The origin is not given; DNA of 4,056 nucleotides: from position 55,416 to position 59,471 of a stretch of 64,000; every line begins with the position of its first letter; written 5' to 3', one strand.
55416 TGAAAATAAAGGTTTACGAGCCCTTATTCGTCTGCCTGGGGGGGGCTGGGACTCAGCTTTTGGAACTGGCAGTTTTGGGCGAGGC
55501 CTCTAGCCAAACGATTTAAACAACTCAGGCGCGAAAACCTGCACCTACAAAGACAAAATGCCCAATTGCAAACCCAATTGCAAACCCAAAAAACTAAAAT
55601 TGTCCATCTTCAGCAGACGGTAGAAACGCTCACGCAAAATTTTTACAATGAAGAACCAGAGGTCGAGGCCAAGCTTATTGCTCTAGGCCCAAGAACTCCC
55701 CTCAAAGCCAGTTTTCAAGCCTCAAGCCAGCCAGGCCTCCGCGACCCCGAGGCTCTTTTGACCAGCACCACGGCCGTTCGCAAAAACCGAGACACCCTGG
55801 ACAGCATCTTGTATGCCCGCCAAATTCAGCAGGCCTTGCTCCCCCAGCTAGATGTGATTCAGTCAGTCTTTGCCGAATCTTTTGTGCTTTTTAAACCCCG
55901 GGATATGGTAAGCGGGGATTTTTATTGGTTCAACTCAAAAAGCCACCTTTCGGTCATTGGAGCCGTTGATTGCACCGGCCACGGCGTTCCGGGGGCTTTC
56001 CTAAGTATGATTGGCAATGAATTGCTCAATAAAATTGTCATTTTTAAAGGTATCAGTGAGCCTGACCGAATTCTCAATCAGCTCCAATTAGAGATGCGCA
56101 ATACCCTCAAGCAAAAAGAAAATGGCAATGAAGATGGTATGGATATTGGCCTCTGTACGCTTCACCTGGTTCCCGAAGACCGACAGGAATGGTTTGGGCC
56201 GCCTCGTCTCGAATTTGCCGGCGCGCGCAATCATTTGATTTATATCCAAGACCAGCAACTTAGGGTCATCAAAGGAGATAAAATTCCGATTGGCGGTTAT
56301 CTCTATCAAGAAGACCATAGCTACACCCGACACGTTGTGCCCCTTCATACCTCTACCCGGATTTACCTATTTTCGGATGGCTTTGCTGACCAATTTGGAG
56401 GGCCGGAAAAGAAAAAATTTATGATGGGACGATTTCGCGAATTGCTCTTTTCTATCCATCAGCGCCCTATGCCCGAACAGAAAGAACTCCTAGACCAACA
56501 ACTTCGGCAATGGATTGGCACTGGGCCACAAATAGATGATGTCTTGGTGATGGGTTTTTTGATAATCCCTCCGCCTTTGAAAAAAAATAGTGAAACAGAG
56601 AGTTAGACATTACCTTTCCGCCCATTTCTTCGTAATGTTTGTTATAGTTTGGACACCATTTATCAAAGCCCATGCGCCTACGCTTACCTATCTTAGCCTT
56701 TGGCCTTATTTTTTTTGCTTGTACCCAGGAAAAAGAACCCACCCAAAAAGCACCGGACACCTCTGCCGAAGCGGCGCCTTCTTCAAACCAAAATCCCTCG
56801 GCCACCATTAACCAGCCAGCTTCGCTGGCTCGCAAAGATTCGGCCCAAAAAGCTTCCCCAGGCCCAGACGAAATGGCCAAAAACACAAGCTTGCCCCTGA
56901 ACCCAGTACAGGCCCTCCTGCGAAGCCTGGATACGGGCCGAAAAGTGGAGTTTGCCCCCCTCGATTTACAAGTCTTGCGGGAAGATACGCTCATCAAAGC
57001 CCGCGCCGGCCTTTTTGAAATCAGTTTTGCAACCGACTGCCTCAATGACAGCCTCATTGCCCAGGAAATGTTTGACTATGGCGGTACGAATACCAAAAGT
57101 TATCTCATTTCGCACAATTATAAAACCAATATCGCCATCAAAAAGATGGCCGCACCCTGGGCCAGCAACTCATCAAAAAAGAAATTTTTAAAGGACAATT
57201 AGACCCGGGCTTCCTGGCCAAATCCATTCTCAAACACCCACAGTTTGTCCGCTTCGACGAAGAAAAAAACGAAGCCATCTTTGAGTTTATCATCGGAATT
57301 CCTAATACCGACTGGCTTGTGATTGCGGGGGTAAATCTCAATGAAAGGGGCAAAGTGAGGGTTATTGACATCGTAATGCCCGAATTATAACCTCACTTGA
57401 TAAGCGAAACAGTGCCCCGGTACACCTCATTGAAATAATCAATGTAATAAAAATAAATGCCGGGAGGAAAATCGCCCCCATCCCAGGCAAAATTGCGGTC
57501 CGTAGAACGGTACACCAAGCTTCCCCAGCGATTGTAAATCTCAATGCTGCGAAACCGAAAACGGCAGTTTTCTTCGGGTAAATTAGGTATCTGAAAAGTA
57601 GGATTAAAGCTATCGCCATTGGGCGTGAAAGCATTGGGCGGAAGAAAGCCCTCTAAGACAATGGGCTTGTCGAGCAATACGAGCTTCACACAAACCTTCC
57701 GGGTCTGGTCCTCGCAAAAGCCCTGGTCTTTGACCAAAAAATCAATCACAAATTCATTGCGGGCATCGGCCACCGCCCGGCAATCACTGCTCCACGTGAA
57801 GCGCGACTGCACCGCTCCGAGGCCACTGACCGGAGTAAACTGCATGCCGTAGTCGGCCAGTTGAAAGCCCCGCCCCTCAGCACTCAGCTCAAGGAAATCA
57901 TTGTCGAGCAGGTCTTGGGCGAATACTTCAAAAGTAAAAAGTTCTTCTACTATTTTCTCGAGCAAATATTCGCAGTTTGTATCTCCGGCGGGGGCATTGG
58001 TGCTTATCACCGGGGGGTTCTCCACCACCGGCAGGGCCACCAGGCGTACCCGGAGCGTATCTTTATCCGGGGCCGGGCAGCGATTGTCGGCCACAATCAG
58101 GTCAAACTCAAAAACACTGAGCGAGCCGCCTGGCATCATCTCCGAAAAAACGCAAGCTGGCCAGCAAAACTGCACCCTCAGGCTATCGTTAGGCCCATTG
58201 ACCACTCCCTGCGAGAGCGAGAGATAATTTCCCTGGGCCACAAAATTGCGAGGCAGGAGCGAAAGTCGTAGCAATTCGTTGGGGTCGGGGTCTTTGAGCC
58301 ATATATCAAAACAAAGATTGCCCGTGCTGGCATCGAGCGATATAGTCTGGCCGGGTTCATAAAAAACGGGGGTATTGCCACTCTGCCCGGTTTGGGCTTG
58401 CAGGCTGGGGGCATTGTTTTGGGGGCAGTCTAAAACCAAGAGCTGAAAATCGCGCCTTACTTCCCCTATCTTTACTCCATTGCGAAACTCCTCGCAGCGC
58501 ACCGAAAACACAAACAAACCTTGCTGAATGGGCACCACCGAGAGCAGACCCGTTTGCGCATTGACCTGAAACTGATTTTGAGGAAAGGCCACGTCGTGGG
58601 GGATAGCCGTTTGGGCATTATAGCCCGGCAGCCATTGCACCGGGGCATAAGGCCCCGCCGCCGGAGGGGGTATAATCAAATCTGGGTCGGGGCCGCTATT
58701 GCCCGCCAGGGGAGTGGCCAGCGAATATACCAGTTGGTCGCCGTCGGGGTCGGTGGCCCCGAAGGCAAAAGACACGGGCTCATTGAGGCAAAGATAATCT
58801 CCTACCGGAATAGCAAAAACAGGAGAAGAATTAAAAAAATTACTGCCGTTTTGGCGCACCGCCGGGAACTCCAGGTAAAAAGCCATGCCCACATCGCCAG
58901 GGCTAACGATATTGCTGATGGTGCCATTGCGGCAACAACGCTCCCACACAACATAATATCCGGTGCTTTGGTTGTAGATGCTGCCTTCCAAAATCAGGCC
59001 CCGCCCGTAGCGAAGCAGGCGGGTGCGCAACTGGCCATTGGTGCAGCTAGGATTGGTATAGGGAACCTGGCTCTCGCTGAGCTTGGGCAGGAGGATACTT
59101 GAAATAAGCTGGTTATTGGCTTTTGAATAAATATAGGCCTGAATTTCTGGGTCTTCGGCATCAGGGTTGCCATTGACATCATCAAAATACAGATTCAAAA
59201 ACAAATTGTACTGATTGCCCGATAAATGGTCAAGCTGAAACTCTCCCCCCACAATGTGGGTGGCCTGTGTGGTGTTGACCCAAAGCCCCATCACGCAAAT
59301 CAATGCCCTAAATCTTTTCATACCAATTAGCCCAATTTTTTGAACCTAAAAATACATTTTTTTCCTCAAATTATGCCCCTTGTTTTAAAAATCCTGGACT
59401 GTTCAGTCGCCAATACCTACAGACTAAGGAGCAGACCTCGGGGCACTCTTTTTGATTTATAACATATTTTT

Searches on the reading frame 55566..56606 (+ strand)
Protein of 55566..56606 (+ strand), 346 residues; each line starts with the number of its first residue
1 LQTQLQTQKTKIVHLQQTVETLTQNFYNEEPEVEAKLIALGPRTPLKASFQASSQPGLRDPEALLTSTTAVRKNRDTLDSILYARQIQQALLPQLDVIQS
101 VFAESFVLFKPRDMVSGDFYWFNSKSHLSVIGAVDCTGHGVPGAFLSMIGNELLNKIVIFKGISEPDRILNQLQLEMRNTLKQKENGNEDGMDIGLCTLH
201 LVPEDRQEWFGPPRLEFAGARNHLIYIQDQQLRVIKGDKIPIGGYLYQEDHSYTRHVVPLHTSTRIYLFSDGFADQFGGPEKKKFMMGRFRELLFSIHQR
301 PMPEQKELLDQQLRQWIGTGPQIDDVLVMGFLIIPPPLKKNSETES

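Call 65: search_protein_families(library=pfam, proteins=[window:55566-56606:+], max_evalue=0.00001)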
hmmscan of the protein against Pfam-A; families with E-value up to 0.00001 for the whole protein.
window:55566-56606:+ (346 aa): 1 family
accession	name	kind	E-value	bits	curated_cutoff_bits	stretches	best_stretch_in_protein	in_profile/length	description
PF07228.17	SpoIIE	-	1.3e-11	45.3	25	1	132-329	8-187/192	Stage II sporulation protein E (SpoIIE)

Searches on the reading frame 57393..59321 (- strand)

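Call 65: search_protein_families(library=pfam, proteins=[window:57393-59321:-], max_evalue=0.00001)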
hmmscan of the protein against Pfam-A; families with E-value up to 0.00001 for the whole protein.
window:57393-59321:- (642 aa): 1 family
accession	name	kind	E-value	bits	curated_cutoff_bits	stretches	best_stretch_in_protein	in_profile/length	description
PF13585.12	CHU_C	-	7.8e-16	58.4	27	1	562-631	4-74/86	CHU_C Type IX secretion signal domain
